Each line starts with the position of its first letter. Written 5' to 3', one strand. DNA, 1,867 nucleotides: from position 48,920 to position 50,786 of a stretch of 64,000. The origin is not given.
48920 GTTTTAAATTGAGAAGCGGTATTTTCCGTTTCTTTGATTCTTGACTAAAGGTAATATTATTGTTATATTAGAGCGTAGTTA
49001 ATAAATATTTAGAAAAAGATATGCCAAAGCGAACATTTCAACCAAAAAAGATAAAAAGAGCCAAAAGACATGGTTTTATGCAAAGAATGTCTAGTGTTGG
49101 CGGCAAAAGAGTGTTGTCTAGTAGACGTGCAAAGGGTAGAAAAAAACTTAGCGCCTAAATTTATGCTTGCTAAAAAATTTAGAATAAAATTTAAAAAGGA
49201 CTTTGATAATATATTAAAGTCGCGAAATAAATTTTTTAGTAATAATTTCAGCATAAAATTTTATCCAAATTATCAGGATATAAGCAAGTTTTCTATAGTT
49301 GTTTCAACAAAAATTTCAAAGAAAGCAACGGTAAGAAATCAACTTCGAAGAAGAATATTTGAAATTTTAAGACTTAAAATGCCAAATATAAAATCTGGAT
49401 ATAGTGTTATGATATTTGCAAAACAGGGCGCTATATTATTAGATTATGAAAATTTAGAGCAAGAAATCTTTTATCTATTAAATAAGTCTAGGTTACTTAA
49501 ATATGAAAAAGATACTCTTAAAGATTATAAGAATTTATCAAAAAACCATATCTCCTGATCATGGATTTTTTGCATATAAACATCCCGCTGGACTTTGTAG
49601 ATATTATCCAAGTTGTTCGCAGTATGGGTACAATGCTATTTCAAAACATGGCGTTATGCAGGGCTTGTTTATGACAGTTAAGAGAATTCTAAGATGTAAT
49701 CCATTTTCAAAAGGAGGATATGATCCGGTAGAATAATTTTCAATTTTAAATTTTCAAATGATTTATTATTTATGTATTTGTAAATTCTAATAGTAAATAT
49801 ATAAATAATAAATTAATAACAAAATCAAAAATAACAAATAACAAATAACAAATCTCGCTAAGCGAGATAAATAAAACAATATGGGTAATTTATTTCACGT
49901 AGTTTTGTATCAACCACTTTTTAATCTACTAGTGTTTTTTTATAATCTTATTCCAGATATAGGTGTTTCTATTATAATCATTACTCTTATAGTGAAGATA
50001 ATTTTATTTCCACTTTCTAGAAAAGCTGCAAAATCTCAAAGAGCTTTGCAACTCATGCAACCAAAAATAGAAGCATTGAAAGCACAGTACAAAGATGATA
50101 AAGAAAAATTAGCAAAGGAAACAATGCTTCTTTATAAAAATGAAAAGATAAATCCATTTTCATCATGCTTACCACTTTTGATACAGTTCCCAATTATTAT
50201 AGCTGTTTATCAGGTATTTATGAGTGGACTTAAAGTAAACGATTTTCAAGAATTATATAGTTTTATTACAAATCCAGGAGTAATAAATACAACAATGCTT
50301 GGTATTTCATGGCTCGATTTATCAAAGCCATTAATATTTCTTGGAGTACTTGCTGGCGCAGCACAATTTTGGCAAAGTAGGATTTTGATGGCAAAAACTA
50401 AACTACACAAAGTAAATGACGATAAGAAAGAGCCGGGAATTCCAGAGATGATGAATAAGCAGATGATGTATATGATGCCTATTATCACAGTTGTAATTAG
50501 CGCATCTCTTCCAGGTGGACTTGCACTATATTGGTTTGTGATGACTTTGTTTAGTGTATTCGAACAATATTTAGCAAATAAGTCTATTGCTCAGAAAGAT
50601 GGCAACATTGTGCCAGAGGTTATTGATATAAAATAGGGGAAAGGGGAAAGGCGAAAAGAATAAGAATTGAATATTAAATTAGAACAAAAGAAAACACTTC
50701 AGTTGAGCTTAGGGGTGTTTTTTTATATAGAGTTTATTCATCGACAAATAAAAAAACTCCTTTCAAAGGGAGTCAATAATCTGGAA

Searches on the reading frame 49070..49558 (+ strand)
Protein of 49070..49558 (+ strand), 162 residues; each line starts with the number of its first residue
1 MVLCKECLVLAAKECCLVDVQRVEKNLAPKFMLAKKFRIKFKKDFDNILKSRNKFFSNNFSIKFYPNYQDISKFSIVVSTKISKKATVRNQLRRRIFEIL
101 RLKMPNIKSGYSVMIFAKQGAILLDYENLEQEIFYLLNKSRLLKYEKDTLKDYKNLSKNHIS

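Call 61: search_protein_families(library=pfam, proteins=[window:49070-49558:+], max_evalue=0.01)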
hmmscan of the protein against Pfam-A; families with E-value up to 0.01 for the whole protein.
window:49070-49558:+ (162 aa): 1 family
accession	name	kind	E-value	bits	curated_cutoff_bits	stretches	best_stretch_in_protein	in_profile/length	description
PF00825.24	Ribonuclease_P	-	9.9e-20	71.1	22.3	1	33-139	1-107/109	Ribonuclease P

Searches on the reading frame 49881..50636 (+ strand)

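Call 61: search_protein_families(library=pfam, proteins=[window:49881-50636:+], max_evalue=0.01)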
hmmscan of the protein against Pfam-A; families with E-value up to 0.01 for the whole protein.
window:49881-50636:+ (251 aa): 1 family
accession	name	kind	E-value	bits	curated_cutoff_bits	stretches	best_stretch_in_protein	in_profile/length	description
PF02096.25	60KD_IMP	-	7.9e-50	169.5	35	1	28-234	2-163/163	60Kd inner membrane protein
